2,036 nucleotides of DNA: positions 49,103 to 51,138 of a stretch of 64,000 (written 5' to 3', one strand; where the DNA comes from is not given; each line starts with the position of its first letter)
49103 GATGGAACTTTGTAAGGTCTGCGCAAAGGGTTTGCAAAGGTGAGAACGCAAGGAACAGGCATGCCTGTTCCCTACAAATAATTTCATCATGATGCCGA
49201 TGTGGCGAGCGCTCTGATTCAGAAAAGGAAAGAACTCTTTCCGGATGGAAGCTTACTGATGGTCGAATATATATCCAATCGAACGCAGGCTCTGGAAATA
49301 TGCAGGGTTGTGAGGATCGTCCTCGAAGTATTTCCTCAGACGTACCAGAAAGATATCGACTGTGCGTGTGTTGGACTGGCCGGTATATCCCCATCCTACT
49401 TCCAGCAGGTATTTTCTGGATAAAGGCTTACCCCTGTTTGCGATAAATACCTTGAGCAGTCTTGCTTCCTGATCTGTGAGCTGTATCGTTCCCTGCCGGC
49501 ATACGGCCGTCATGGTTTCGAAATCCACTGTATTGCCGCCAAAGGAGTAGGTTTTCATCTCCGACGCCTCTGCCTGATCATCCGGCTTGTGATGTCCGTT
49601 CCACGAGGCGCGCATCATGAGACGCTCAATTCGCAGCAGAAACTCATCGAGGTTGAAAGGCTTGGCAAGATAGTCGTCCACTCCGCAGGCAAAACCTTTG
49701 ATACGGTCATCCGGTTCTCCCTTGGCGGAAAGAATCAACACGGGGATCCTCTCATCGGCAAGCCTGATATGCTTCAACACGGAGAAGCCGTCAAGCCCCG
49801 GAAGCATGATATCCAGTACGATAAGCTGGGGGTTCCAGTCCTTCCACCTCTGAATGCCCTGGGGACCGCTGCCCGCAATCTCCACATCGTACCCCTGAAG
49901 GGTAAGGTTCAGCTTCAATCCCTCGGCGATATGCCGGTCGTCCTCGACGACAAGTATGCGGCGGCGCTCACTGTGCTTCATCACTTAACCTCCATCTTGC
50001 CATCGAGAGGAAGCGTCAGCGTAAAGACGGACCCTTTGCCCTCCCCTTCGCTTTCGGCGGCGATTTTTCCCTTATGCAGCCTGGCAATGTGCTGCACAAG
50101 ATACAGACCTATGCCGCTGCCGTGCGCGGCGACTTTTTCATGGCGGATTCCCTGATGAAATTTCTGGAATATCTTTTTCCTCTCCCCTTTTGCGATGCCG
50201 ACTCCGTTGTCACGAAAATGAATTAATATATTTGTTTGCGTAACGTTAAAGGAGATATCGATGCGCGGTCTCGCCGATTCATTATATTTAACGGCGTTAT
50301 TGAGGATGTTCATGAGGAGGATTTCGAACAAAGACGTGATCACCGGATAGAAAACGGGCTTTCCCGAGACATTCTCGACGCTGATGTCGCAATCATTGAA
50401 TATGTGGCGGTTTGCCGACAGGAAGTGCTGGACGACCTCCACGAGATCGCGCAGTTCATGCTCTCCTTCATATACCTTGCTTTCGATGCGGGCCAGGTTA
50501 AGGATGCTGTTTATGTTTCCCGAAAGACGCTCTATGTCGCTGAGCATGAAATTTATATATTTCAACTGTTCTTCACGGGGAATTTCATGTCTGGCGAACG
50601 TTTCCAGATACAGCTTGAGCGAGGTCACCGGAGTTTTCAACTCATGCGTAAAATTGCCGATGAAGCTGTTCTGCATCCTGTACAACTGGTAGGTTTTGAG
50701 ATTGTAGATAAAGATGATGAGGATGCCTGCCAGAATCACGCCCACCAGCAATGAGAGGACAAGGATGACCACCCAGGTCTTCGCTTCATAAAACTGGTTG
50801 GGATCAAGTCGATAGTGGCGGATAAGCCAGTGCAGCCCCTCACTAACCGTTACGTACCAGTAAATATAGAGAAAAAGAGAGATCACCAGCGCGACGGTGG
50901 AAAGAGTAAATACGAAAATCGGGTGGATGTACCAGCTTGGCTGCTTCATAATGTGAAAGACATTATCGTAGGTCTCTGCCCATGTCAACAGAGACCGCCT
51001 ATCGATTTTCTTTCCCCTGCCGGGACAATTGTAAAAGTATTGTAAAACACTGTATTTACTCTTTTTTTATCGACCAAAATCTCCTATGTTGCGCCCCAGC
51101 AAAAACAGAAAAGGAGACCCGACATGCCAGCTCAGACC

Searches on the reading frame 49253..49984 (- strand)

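Call 53: search_protein_families(library=pfam, proteins=[window:49253-49984:-], max_evalue=0.001)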
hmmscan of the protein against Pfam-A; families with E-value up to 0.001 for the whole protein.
window:49253-49984:- (243 aa): 2 families
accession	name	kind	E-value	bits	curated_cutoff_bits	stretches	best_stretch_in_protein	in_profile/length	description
PF00072.30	Response_reg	-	1.5e-26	93.2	30.2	1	10-119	1-110/111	Response regulator receiver domain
PF00486.34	Trans_reg_C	-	3.1e-17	62.9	26.2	1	166-240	3-77/77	Transcriptional regulatory protein, C terminal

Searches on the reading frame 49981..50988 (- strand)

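Call 53: search_protein_families(library=pfam, proteins=[window:49981-50988:-], max_evalue=0.001)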
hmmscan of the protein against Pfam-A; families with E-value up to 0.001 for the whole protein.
window:49981-50988:- (335 aa): 3 families
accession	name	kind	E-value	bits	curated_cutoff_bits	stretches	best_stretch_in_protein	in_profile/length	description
PF02518.31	HATPase_c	-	1e-21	77.9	26.4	1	223-329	8-110/111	Histidine kinase-, DNA gyrase B-, and HSP90-like ATPase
PF00512.31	HisKA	-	5.3e-13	49.2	26.9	1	106-170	2-65/66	His Kinase A (phospho-acceptor) domain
PF14501.12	HATPase_c_5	-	0.0002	21.7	22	1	223-314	8-91/102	GHKL domain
